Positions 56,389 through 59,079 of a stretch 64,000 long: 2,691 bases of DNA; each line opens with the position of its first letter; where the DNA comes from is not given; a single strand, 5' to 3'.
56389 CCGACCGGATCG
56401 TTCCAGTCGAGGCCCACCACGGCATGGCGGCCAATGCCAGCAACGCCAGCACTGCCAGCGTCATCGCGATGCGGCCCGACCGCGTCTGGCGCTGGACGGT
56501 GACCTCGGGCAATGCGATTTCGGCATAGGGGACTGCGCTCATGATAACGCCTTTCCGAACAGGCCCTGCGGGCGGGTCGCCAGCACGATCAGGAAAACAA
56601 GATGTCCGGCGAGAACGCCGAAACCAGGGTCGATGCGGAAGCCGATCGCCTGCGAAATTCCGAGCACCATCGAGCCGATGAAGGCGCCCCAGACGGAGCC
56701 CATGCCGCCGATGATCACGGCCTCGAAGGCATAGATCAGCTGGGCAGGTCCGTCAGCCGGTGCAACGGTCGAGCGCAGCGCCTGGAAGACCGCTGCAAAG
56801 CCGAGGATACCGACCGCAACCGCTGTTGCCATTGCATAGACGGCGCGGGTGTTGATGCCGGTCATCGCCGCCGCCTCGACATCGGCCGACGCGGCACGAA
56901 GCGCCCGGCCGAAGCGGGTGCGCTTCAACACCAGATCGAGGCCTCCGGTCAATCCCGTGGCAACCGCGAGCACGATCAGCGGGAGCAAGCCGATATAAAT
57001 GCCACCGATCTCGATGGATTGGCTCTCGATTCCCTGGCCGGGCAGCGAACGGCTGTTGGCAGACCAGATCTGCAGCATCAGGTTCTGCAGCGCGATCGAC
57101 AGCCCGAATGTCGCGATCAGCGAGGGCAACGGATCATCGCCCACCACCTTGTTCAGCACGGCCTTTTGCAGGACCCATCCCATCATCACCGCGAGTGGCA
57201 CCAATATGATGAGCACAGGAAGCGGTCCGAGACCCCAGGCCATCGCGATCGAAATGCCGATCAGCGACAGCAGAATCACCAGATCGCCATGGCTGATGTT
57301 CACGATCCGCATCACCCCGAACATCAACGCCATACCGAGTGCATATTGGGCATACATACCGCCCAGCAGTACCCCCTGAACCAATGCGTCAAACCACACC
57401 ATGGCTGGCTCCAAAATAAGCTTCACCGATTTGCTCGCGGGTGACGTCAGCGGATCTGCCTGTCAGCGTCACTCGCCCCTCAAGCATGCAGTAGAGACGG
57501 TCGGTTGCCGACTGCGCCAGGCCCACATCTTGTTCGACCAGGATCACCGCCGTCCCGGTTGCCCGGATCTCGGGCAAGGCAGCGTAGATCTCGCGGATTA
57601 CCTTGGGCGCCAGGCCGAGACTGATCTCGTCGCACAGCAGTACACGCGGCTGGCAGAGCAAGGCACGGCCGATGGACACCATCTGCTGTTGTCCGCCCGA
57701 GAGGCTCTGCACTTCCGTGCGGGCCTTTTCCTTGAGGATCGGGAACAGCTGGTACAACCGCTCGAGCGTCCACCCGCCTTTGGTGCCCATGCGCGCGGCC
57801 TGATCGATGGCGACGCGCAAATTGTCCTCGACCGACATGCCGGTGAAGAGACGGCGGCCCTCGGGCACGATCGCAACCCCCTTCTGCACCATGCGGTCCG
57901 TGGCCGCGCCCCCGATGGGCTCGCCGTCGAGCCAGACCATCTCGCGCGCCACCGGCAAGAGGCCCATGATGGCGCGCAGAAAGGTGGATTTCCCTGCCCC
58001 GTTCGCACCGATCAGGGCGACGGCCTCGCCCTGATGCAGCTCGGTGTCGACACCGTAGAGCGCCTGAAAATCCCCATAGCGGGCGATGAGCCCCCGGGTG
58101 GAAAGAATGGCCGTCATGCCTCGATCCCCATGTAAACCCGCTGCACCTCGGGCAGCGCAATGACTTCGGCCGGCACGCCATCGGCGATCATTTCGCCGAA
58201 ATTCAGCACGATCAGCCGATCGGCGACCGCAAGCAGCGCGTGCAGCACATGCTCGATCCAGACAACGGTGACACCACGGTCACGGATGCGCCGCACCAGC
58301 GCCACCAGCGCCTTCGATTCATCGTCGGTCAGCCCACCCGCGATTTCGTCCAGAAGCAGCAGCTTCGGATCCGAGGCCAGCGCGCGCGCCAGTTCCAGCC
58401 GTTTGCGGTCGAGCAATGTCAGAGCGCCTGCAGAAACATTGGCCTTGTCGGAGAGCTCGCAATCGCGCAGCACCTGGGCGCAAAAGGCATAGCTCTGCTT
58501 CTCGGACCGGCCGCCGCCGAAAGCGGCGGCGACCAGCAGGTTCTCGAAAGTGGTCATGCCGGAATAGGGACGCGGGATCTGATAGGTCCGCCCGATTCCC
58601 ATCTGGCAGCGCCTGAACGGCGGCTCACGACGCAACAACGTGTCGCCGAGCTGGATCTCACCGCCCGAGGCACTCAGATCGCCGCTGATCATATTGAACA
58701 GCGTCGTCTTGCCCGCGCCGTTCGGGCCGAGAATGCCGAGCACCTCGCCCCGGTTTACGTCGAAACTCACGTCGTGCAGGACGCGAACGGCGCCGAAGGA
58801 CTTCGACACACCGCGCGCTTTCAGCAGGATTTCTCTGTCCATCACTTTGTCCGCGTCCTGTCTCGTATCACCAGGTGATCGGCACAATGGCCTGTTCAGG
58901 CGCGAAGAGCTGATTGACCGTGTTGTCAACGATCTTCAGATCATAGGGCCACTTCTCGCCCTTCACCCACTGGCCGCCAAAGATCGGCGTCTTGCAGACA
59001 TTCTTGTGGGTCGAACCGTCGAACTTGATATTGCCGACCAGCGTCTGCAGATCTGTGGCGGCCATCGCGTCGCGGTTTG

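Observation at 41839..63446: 21.6-kb Tn7/Tn5053-like transposon defined only by its ends, carrying catabolic cargo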

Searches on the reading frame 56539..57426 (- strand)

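Call 9: search_protein_families(library=pfam, proteins=[window:56539-57426:-], max_evalue=0.01)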
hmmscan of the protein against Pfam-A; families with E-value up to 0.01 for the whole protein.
window:56539-57426:- (295 aa): 1 family
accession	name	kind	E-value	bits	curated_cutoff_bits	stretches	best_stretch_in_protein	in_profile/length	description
PF02653.21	BPD_transp_2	-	1.1e-22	80.9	26.8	1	16-263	3-247/269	Branched-chain amino acid transport system / permease component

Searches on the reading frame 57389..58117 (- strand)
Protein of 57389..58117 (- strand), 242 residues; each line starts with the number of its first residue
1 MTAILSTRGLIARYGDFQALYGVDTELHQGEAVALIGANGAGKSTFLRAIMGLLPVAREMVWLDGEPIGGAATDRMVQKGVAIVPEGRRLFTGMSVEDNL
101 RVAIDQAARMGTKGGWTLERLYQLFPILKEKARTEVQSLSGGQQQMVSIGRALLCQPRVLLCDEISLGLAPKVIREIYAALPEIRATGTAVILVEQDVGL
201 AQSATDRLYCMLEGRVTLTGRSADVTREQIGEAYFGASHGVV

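Call 9: search_protein_families(library=pfam, proteins=[window:57389-58117:-], max_evalue=0.01)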
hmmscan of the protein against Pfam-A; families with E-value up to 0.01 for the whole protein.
window:57389-58117:- (242 aa): 6 families
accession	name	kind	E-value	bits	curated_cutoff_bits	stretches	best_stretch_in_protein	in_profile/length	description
PF00005.33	ABC_tran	-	1.2e-28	100.9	25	1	22-164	3-134/137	ABC transporter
PF13304.12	AAA_21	-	4.4e-09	37.3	27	1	34-51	3-20/304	AAA domain, putative AbiEii toxin, Type IV TA system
PF13555.12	AAA_29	-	1.6e-05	25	27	1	24-54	16-46/61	P-loop containing region of AAA domain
PF13401.12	AAA_22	-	0.00062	20.5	27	1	31-194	6-121/130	AAA domain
PF02463.25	SMC_N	-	0.00065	19.6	40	0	30-51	24-45/220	RecF/RecN/SMC N terminal domain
PF13514.12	AAA_27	-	0.0021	18.1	22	1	12-54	9-50/206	AAA domain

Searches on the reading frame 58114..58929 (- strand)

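Call 9: search_protein_families(library=pfam, proteins=[window:58114-58929:-], max_evalue=0.01)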
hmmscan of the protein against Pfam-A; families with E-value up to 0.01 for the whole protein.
window:58114-58929:- (271 aa): 5 families
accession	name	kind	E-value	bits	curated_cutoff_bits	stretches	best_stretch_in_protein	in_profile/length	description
PF00005.33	ABC_tran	-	7.5e-25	88.6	25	1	51-195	1-134/137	ABC transporter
PF13476.12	AAA_23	-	0.00018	22.7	27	1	49-81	8-39/201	AAA domain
PF12399.14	BCA_ABC_TP_C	-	0.0018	18.3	25.5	1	246-270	1-25/27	Branched-chain amino acid ATP-binding cassette transporter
PF13304.12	AAA_21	-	0.0035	17.9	27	0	65-82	3-20/304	AAA domain, putative AbiEii toxin, Type IV TA system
PF13401.12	AAA_22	-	0.0095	16.7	27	0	65-213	9-109/130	AAA domain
